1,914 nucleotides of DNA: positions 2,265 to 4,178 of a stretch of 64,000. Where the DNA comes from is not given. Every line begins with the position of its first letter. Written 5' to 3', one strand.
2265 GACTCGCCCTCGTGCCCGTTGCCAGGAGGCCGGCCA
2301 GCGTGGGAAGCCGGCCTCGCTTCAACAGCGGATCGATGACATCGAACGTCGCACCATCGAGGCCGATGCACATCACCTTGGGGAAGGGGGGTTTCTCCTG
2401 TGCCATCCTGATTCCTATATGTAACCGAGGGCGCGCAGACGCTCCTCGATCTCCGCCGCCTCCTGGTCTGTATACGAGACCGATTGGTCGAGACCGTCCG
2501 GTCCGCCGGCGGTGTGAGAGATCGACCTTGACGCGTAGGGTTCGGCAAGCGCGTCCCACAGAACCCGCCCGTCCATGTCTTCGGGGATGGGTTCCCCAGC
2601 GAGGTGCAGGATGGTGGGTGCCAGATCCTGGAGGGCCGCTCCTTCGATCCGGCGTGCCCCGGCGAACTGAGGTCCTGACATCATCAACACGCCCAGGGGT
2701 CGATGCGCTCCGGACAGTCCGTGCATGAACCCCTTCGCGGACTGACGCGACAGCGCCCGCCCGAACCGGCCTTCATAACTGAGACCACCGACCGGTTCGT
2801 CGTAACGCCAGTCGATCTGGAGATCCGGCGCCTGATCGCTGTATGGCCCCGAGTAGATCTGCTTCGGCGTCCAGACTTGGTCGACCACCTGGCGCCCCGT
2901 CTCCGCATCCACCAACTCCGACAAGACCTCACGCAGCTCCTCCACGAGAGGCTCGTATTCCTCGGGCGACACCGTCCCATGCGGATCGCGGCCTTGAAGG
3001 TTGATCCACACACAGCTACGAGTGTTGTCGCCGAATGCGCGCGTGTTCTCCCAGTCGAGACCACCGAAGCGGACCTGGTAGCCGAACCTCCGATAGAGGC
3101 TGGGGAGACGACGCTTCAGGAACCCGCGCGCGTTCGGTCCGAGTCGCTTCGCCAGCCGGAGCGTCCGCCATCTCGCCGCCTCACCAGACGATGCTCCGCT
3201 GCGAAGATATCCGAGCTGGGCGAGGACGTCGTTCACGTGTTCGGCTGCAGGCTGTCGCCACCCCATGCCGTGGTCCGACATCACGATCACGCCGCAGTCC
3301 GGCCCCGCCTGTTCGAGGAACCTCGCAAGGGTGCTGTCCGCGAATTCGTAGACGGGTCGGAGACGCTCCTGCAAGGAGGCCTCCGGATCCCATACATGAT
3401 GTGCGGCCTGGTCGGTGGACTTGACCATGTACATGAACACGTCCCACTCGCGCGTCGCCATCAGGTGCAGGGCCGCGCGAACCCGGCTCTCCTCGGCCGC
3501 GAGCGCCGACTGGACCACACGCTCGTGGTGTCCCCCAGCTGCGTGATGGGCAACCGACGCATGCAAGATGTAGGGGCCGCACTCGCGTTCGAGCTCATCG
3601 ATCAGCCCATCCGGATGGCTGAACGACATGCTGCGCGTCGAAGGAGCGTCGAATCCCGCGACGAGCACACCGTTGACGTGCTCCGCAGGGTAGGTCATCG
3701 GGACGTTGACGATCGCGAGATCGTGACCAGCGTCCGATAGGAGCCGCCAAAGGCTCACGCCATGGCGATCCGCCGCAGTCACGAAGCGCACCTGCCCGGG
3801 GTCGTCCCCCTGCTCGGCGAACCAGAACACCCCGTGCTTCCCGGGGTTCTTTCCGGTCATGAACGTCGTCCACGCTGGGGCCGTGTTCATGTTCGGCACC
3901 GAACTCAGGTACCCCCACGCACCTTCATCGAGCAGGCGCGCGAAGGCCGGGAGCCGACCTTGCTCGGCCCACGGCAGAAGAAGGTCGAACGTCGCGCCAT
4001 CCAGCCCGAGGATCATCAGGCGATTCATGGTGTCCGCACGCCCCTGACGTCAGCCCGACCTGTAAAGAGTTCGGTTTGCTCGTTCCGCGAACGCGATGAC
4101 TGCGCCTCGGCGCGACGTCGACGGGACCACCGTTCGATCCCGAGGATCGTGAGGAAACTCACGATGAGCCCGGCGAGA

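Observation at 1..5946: Five-gene glycan-type operon with three tandem AlkP-superfamily phosphodiesterase paralogs, one hidden at the window edge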

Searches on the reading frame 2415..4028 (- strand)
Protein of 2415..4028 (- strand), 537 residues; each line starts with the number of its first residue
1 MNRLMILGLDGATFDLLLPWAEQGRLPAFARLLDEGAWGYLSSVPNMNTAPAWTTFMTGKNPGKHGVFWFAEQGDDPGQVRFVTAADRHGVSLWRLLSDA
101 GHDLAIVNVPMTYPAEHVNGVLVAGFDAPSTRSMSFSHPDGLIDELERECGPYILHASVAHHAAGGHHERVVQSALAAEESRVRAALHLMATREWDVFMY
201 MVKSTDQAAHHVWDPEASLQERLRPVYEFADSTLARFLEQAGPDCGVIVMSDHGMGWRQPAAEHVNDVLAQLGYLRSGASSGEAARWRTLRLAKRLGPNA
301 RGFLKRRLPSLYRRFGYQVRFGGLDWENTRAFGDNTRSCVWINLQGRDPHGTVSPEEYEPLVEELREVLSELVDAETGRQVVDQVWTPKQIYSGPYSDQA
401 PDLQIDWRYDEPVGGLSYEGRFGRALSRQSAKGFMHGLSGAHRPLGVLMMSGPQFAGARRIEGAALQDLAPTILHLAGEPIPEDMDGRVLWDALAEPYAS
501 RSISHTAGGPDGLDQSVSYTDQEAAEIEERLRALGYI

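Call 5: search_protein_families(library=pfam, proteins=[window:2415-4028:-], max_evalue=0.01)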
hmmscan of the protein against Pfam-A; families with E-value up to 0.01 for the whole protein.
window:2415-4028:- (537 aa): 1 family
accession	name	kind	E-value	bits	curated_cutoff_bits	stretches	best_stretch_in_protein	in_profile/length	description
PF01663.27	Phosphodiest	-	3.2e-33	116.2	23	1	5-405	2-315/342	Type I phosphodiesterase / nucleotide pyrophosphatase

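Call 6: search_protein_families(library=ncbifam, proteins=[window:2415-4028:-], max_evalue=0.01)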
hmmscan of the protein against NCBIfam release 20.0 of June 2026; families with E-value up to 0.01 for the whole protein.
window:2415-4028:- (537 aa): 4 families
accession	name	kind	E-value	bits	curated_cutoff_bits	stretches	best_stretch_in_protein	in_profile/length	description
NF010322.0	PRK13759.1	equivalog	0.00028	19.5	481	1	465-496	351-382/486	arylsulfatase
TIGR02335.1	hydr_PhnA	equivalog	0.00035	19.8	407.55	0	6-107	17-119/408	phosphonoacetate hydrolase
NF038075.1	fam_STM4013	hypoth_equivalog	0.002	17.6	250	0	4-62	10-67/261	STM4013/SEN3800 family hydrolase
NF003897.0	PRK05434.1-5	equivalog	0.0024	16.4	862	1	458-491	478-511/514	2,3-bisphosphoglycerate-independent phosphoglycerate mutase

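Call 7: find_encoding_contigs(protein=window:2415-4028:-, flank=10000, max_places=6)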
Protein window:2415-4028:- (537 aa): no gene with exactly this product is on record in the collection.

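Call 8: find_homologous_proteins(query=window:2415-4028:-, max_evalue=0.00001)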
Query window:2415-4028:- (537 aa): 3284 proteins with E <= 0.00001 among 8000 candidates; the best 120 are listed.
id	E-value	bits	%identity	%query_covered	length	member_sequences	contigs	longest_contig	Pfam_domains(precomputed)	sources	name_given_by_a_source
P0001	2.5e-291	985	78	100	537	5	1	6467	PF01663.28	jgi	jgi:predicted AlkP superfamily phosphohydrolase/phosphomutase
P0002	2.8e-286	969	77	100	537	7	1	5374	PF01663.28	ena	-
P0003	3.1e-270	916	74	100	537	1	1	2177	PF01663.28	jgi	jgi:predicted AlkP superfamily phosphohydrolase/phosphomutase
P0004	6.2e-261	885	71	100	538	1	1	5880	PF01663.28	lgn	-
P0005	1.5e-254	864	69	100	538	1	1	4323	PF01663.28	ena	-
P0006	1.3e-253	861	68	100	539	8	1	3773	PF01663.28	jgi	jgi:predicted AlkP superfamily phosphohydrolase/phosphomutase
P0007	1.7e-252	857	70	100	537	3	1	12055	PF01663.28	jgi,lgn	jgi:predicted AlkP superfamily phosphohydrolase/phosphomutase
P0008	7.7e-252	855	68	100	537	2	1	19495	PF01663.28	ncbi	ncbi:MAG: alkaline phosphatase family protein [Egibacteraceae bacterium]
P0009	2.8e-250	850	66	100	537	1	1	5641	PF01663.28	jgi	jgi:predicted AlkP superfamily phosphohydrolase/phosphomutase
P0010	3.2e-250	850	66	100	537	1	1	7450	PF01663.28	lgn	-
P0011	9.6e-247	838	66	100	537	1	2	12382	PF01663.28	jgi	jgi:predicted AlkP superfamily phosphohydrolase/phosphomutase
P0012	7.3e-245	832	66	100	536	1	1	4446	PF01663.28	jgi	jgi:predicted AlkP superfamily phosphohydrolase/phosphomutase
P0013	1.4e-243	828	65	100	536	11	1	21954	PF01663.28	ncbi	ncbi:alkaline phosphatase family protein [soil metagenome]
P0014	2.0e-242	824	66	100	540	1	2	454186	PF01663.28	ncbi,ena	-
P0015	3.0e-242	823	65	100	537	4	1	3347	PF01663.28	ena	-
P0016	1.1e-241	821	66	100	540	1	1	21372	PF01663.28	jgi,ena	jgi:predicted AlkP superfamily phosphohydrolase/phosphomutase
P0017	5.3e-238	809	63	100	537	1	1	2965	PF01663.28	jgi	jgi:predicted AlkP superfamily phosphohydrolase/phosphomutase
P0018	7.8e-237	805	63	100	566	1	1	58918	PF01663.28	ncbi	ncbi:MAG: alkaline phosphatase family protein [Actinomycetota bacterium]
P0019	1.2e-235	802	63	100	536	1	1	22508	PF01663.28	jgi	jgi:predicted AlkP superfamily phosphohydrolase/phosphomutase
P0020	6.2e-234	796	65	100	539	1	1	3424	PF01663.28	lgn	-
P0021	7.8e-234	796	63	100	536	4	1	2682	PF01663.28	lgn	-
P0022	1.1e-231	788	63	100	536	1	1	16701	PF01663.28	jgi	-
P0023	5.1e-231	786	62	100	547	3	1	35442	PF01663.28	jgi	jgi:predicted AlkP superfamily phosphohydrolase/phosphomutase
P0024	2.8e-230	784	62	100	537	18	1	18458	PF01663.28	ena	-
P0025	4.5e-227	773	61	100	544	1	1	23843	PF01663.28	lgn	-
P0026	5.5e-227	773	61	100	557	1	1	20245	PF01663.28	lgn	-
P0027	8.5e-227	772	61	100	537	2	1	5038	PF01663.28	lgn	-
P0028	5.8e-225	766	62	100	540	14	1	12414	PF01663.28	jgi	jgi:predicted AlkP superfamily phosphohydrolase/phosphomutase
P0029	6.0e-224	763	61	100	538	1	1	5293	PF01663.28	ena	-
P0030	2.6e-215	734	62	100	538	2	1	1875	PF01663.28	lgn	-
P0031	2.7e-205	701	66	85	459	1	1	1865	PF01663.28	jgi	jgi:predicted AlkP superfamily phosphohydrolase/phosphomutase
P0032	4.1e-161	556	71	63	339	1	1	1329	PF01663.28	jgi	jgi:predicted AlkP superfamily phosphohydrolase/phosphomutase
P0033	2.8e-147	510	68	63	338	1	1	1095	PF01663.28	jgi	jgi:predicted AlkP superfamily phosphohydrolase/phosphomutase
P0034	7.6e-130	452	67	58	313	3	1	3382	PF01663.28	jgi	jgi:predicted AlkP superfamily phosphohydrolase/phosphomutase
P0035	6.8e-127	443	43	100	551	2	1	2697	PF01663.28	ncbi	-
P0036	3.6e-126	440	36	95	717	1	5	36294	PF01663.28,PF00884.29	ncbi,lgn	-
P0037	1.3e-122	428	42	100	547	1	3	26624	PF01663.28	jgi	jgi:predicted AlkP superfamily phosphohydrolase/phosphomutase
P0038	1.4e-119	418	40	100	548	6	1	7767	PF01663.28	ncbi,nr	ncbi:MAG: alkaline phosphatase family protein [Chloroflexi bacterium]|nr:alkaline phosphatase family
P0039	2.0e-119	418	40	100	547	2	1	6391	PF01663.28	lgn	-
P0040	4.7e-119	417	42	100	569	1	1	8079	PF01663.28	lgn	-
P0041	6.6e-119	416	40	100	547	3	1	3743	PF01663.28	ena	-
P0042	6.1e-118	413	41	100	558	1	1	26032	PF01663.28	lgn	-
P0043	2.1e-117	411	41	100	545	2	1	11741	PF01663.28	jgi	-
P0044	1.6e-115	405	39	100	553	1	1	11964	PF01663.28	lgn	-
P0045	3.0e-115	404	38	100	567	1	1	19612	PF01663.28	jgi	jgi:predicted AlkP superfamily phosphohydrolase/phosphomutase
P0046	1.1e-114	402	39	100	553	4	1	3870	PF01663.28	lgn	-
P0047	1.6e-114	402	40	99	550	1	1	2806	PF01663.28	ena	-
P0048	1.8e-114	402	38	100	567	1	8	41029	PF01663.28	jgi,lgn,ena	-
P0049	2.1e-114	401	40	100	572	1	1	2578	PF01663.28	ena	-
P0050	2.9e-114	401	39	100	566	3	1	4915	PF01663.28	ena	-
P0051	3.2e-114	401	41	100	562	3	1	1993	PF01663.28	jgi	jgi:predicted AlkP superfamily phosphohydrolase/phosphomutase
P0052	4.6e-114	400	38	100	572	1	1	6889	PF01663.28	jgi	jgi:predicted AlkP superfamily phosphohydrolase/phosphomutase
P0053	5.1e-114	400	40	100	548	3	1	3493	PF01663.28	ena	-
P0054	1.4e-113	399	40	100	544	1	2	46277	PF01663.28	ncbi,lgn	ncbi:MAG: alkaline phosphatase family protein [Thermodesulfobacteriota bacterium]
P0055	1.5e-113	398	39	100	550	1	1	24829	PF01663.28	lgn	-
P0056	2.0e-113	398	40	99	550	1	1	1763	PF01663.28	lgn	-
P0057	3.6e-113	397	41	100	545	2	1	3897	PF01663.28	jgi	jgi:predicted AlkP superfamily phosphohydrolase/phosphomutase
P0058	4.0e-113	397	40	100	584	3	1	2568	PF01663.28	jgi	jgi:predicted AlkP superfamily phosphohydrolase/phosphomutase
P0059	6.0e-113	397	40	100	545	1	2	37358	PF01663.28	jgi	jgi:predicted AlkP superfamily phosphohydrolase/phosphomutase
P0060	8.2e-113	396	39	100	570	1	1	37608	PF01663.28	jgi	-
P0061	3.0e-112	394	38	100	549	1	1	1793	PF01663.28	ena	-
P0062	6.0e-112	393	39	100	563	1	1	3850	PF01663.28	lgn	-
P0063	1.4e-111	392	39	100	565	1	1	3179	PF01663.28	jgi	jgi:predicted AlkP superfamily phosphohydrolase/phosphomutase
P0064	1.7e-111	392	36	100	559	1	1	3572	PF01663.28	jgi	jgi:predicted AlkP superfamily phosphohydrolase/phosphomutase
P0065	1.7e-111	392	40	100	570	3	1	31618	PF01663.28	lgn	-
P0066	2.5e-111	391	39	100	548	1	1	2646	PF01663.28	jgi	jgi:predicted AlkP superfamily phosphohydrolase/phosphomutase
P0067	2.9e-111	391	39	100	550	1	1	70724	PF01663.28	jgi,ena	-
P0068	3.7e-111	391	37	100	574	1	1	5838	PF01663.28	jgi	jgi:predicted AlkP superfamily phosphohydrolase/phosphomutase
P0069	4.9e-111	390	37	100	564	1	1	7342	PF01663.28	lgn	-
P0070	5.3e-111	390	40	100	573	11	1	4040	PF01663.28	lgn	-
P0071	2.3e-110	388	38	100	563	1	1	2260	PF01663.28,PF00884.29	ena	-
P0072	2.5e-110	388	39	100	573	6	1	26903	PF01663.28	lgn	-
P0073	2.9e-110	388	39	100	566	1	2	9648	PF01663.28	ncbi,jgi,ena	-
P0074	3.3e-110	387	38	100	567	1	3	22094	PF01663.28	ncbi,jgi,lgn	jgi:predicted AlkP superfamily phosphohydrolase/phosphomutase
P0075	8.1e-110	386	39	100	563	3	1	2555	PF01663.28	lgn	-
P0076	1.6e-109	385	40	100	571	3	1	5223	PF01663.28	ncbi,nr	ncbi:MAG: hypothetical protein GTN76_16490 [Candidatus Aenigmarchaeota archaeon]|nr:hypothetical pro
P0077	2.4e-109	385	38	100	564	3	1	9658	PF01663.28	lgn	-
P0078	3.3e-109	384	39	100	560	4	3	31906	PF01663.28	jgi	jgi:predicted AlkP superfamily phosphohydrolase/phosphomutase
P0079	5.0e-109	384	40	100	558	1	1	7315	PF01663.28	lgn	-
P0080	6.6e-109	383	39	100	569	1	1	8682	PF01663.28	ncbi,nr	ncbi:MAG: hypothetical protein D6736_19735 [Nitrospinota bacterium]|nr:MAG: hypothetical protein D67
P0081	1.3e-108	382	39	100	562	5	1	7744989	PF01663.28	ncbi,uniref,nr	ncbi:Type I phosphodiesterase / nucleotide pyrophosphatase [Maioricimonas rarisocia]|uniref:Type I p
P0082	1.6e-108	382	39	100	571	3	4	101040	PF01663.28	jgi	jgi:predicted AlkP superfamily phosphohydrolase/phosphomutase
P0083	1.7e-108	382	39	100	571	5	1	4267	PF01663.28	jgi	jgi:predicted AlkP superfamily phosphohydrolase/phosphomutase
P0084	1.9e-108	382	39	100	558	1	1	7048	PF01663.28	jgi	jgi:predicted AlkP superfamily phosphohydrolase/phosphomutase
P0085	3.5e-108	381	35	100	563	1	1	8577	PF01663.28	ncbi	-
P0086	5.1e-108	380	38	100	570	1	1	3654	PF01663.28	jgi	-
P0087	5.2e-108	380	38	100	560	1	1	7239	PF01663.28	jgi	-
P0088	6.0e-108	380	39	100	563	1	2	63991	PF01663.28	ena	-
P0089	6.4e-108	380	39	100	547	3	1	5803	PF01663.28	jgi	-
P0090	8.1e-108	380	40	100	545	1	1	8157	PF01663.28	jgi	-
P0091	1.3e-107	379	42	100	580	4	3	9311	PF01663.28,PF00884.29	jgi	-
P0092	1.3e-107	379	38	100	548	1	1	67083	PF01663.28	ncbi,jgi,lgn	-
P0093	1.5e-107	379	37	100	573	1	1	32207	PF01663.28,PF00884.29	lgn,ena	-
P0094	1.5e-107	379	38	100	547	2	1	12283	PF01663.28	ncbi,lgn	-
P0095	1.5e-107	379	37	100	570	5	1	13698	PF01663.28,PF00884.29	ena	-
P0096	1.8e-107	378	38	100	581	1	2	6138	PF01663.28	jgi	-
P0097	2.7e-107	378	38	100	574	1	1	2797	PF01663.28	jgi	jgi:predicted AlkP superfamily phosphohydrolase/phosphomutase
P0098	3.0e-107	378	39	100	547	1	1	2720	PF01663.28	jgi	jgi:predicted AlkP superfamily phosphohydrolase/phosphomutase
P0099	6.4e-107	377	35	100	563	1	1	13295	PF01663.28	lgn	-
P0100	7.2e-107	376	37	100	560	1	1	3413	PF01663.28,PF00884.29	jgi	jgi:predicted AlkP superfamily phosphohydrolase/phosphomutase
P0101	7.6e-107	376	39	100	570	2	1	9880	PF01663.28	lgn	-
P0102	7.6e-107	376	39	100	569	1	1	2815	PF01663.28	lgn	-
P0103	1.0e-106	376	36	100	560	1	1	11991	PF01663.28,PF00884.29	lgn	-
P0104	1.8e-106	375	37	100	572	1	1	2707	PF01663.28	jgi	-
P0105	2.0e-106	375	36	100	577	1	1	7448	PF01663.28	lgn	-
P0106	2.5e-106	375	37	100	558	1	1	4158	PF01663.28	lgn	-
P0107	3.2e-106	374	38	100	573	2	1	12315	PF01663.28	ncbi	-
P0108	4.1e-106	374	36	100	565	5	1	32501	PF01663.28,PF00884.29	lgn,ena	-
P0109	4.1e-106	374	39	100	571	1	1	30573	PF01663.28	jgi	jgi:predicted AlkP superfamily phosphohydrolase/phosphomutase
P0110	4.2e-106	374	38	100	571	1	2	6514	PF01663.28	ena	-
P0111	4.7e-106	374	36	100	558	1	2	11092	PF01663.28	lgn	-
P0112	7.2e-106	373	39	100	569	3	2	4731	PF01663.28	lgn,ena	-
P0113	1.5e-105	372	39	100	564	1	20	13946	PF01663.28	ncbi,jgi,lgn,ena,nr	ncbi:MAG: alkaline phosphatase family protein [Anaerolineae bacterium]|nr:alkaline phosphatase famil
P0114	1.6e-105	372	39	100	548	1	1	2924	PF01663.28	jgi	-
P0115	1.8e-105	372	38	100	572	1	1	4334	PF01663.28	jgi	jgi:predicted AlkP superfamily phosphohydrolase/phosphomutase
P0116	2.0e-105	372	37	100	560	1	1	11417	PF01663.28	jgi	jgi:predicted AlkP superfamily phosphohydrolase/phosphomutase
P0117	2.0e-105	372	36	100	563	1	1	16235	PF01663.28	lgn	-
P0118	2.1e-105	372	39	100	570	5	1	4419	PF01663.28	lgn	-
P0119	3.8e-105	371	39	100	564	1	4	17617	PF01663.28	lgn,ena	-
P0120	4.0e-105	371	39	100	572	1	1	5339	PF01663.28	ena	-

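Call 9: find_encoding_contigs(protein=P0014, flank=10000, max_places=2)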
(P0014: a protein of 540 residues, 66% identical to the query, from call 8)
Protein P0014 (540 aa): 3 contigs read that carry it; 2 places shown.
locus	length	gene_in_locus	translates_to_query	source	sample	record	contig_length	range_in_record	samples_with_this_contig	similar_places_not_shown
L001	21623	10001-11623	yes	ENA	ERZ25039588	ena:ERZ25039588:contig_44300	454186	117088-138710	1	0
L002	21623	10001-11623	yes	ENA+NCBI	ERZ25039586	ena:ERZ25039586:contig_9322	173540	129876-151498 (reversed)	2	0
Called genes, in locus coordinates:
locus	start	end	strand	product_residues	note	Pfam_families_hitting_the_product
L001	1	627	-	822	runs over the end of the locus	PF19289:PmbA_TldD_3rd (weak)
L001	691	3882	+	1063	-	PF00211:Guanylate_cyc, PF13240:Zn_Ribbon_1 (weak), PF13191:AAA_16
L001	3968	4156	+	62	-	-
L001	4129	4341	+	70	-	PF07883:Cupin_2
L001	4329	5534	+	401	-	PF01979:Amidohydro_1, PF07969:Amidohydro_3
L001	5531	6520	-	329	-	-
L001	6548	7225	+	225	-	PF13385:Laminin_G_3, PF02210:Laminin_G_2 (weak)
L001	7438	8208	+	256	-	PF02397:Bac_transf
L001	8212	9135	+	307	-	PF13641:Glyco_tranf_2_3 (faint)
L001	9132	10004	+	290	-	-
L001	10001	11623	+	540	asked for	PF01663:Phosphodiest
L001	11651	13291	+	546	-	PF01663:Phosphodiest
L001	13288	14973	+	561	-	PF01663:Phosphodiest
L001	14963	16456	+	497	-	PF01663:Phosphodiest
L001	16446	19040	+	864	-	PF04932:Wzy_C, PF13439:Glyco_transf_4, PF20706:GT4-conflict (weak), PF00534:Glycos_transf_1, PF13692:Glyco_trans_1_4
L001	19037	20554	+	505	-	PF01943:Polysacc_synt, PF13440:Polysacc_synt_3, PF01554:MatE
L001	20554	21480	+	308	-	PF00535:Glycos_transf_2, PF13641:Glyco_tranf_2_3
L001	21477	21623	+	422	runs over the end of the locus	PF13521:AAA_28 (faint)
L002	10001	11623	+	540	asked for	PF01663:Phosphodiest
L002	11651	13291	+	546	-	PF01663:Phosphodiest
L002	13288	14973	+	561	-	PF01663:Phosphodiest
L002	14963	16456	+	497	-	PF01663:Phosphodiest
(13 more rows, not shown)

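Call 10: find_encoding_contigs(protein=P0008, flank=10000, max_places=2)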
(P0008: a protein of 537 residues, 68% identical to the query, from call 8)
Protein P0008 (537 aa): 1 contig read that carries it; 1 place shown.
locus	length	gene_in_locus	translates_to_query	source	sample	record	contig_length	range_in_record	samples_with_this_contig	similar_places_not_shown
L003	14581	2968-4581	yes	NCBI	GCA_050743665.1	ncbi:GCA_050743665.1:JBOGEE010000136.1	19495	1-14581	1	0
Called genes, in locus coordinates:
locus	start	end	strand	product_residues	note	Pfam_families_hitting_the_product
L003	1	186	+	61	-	?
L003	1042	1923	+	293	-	PF00535:Glycos_transf_2, PF13641:Glyco_tranf_2_3, PF13632:Glyco_trans_2_3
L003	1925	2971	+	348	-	PF02706:Wzz (weak)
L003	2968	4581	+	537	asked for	PF01663:Phosphodiest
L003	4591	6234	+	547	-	PF01663:Phosphodiest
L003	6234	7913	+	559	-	PF01663:Phosphodiest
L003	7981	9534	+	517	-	PF01943:Polysacc_synt, PF13440:Polysacc_synt_3, PF01554:MatE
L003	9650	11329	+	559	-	PF01663:Phosphodiest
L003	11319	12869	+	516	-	PF01663:Phosphodiest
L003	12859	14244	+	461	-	PF04932:Wzy_C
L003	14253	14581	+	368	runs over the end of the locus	PF13439:Glyco_transf_4, PF13579:Glyco_trans_4_4, PF20706:GT4-conflict, PF00534:Glycos_transf_1, PF13692:Glyco_trans_1_4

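Call 11: find_encoding_contigs(protein=P0018, flank=10000, max_places=2)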
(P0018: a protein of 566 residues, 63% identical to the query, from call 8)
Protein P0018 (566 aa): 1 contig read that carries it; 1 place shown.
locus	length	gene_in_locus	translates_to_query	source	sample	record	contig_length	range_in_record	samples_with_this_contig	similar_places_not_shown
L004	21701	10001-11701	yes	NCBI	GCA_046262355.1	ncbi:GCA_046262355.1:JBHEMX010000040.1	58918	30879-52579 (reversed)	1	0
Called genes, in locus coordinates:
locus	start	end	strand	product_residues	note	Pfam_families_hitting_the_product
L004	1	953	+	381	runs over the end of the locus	PF13480:Acetyltransf_6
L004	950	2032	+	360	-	PF13480:Acetyltransf_6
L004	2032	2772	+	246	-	PF01522:Polysacc_deac_1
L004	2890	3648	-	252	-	PF01186:Lysyl_oxidase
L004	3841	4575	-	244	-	PF00483:NTP_transferase, PF12804:NTP_transf_3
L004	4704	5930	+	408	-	PF01266:DAO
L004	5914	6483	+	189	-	PF00908:dTDP_sugar_isom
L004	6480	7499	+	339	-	PF01073:3Beta_HSD, PF01370:Epimerase, PF02719:Polysacc_synt_2 (faint), PF04321:RmlD_sub_bind, PF13460:NAD_binding_10 (faint), PF16363:GDP_Man_Dehyd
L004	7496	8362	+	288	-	PF01370:Epimerase, PF04321:RmlD_sub_bind, PF02719:Polysacc_synt_2, PF16363:GDP_Man_Dehyd, PF07993:NAD_binding_4 (weak)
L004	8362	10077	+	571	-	PF01663:Phosphodiest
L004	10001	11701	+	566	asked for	PF01663:Phosphodiest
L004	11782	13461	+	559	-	PF01663:Phosphodiest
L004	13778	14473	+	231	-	PF02397:Bac_transf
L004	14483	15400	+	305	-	PF00535:Glycos_transf_2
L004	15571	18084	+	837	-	PF01663:Phosphodiest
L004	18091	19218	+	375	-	PF13439:Glyco_transf_4, PF13579:Glyco_trans_4_4, PF13524:Glyco_trans_1_2 (faint), PF20706:GT4-conflict, PF00534:Glycos_transf_1, PF13692:Glyco_trans_1_4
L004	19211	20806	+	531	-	PF01943:Polysacc_synt, PF13440:Polysacc_synt_3, PF01554:MatE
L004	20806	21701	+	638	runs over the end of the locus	PF00535:Glycos_transf_2, PF13641:Glyco_tranf_2_3, PF00685:Sulfotransfer_1 (faint), PF13469:Sulfotransfer_3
